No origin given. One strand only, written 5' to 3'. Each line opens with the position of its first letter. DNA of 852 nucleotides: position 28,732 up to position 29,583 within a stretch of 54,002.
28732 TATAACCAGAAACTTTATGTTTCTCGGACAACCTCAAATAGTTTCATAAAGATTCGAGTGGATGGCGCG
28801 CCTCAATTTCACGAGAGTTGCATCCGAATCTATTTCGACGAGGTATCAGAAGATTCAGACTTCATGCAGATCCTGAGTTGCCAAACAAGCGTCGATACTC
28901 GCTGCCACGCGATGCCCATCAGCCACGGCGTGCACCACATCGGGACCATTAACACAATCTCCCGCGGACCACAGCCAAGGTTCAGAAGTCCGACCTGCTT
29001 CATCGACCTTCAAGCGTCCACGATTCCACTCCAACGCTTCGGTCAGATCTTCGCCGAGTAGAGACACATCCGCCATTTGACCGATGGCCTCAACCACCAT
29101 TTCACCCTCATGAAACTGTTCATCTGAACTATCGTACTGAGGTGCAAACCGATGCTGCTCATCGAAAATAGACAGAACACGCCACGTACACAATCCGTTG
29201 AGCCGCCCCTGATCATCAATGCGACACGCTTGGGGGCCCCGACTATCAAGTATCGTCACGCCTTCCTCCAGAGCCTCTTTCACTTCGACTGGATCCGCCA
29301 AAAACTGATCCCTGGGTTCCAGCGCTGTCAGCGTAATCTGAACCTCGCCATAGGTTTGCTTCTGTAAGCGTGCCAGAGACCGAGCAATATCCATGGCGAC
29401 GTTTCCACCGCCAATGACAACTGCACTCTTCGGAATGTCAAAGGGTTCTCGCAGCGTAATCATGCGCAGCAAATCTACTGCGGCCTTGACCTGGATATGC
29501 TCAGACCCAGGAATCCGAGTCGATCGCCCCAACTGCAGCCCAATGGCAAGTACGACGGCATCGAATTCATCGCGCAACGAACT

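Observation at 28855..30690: Terminal NuoI/MbxN-type ferredoxin subunit fused to a GltD-like NAD(P)H:FAD oxidoreductase, a built-in NAD(P)H input module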

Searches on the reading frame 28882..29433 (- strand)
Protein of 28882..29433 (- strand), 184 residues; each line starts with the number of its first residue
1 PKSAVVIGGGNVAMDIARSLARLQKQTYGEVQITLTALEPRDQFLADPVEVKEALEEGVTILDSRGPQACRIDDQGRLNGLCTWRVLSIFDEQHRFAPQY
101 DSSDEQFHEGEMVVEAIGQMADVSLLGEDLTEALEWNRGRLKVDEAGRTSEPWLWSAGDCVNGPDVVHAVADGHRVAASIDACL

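Call 47: search_solved_structures(query=window:28882-29433:-, max_evalue=1e-8, show_alignments=5)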
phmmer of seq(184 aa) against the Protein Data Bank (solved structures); distinct sequences matched with E-value up to 1e-8: 6.
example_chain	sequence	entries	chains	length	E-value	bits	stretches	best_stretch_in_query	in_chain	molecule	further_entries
9bov_A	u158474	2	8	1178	9.8e-16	61.1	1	4-183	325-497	Molybdopterin oxidoreductase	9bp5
5jca_L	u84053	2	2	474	2.1e-11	47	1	3-181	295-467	NADH-dependent Ferredoxin:NADP Oxidoreductase (NfnI) subunit alpha | NADH-dependent Ferredoxin:NADP Oxidoreductase subunit alpha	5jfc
5vj7_A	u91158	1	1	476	2.6e-11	46.7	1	2-181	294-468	Oxidoreductase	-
9n5u_A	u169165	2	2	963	7.4e-11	45.2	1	2-182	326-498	NfnA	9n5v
4ylf_B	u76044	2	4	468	1.5e-09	41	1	2-180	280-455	Dihydropyrimidine dehydrogenase subunit A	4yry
8oh5_C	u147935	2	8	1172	2.5e-09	40.2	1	4-183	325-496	Formate dehydrogenase-O, major subunit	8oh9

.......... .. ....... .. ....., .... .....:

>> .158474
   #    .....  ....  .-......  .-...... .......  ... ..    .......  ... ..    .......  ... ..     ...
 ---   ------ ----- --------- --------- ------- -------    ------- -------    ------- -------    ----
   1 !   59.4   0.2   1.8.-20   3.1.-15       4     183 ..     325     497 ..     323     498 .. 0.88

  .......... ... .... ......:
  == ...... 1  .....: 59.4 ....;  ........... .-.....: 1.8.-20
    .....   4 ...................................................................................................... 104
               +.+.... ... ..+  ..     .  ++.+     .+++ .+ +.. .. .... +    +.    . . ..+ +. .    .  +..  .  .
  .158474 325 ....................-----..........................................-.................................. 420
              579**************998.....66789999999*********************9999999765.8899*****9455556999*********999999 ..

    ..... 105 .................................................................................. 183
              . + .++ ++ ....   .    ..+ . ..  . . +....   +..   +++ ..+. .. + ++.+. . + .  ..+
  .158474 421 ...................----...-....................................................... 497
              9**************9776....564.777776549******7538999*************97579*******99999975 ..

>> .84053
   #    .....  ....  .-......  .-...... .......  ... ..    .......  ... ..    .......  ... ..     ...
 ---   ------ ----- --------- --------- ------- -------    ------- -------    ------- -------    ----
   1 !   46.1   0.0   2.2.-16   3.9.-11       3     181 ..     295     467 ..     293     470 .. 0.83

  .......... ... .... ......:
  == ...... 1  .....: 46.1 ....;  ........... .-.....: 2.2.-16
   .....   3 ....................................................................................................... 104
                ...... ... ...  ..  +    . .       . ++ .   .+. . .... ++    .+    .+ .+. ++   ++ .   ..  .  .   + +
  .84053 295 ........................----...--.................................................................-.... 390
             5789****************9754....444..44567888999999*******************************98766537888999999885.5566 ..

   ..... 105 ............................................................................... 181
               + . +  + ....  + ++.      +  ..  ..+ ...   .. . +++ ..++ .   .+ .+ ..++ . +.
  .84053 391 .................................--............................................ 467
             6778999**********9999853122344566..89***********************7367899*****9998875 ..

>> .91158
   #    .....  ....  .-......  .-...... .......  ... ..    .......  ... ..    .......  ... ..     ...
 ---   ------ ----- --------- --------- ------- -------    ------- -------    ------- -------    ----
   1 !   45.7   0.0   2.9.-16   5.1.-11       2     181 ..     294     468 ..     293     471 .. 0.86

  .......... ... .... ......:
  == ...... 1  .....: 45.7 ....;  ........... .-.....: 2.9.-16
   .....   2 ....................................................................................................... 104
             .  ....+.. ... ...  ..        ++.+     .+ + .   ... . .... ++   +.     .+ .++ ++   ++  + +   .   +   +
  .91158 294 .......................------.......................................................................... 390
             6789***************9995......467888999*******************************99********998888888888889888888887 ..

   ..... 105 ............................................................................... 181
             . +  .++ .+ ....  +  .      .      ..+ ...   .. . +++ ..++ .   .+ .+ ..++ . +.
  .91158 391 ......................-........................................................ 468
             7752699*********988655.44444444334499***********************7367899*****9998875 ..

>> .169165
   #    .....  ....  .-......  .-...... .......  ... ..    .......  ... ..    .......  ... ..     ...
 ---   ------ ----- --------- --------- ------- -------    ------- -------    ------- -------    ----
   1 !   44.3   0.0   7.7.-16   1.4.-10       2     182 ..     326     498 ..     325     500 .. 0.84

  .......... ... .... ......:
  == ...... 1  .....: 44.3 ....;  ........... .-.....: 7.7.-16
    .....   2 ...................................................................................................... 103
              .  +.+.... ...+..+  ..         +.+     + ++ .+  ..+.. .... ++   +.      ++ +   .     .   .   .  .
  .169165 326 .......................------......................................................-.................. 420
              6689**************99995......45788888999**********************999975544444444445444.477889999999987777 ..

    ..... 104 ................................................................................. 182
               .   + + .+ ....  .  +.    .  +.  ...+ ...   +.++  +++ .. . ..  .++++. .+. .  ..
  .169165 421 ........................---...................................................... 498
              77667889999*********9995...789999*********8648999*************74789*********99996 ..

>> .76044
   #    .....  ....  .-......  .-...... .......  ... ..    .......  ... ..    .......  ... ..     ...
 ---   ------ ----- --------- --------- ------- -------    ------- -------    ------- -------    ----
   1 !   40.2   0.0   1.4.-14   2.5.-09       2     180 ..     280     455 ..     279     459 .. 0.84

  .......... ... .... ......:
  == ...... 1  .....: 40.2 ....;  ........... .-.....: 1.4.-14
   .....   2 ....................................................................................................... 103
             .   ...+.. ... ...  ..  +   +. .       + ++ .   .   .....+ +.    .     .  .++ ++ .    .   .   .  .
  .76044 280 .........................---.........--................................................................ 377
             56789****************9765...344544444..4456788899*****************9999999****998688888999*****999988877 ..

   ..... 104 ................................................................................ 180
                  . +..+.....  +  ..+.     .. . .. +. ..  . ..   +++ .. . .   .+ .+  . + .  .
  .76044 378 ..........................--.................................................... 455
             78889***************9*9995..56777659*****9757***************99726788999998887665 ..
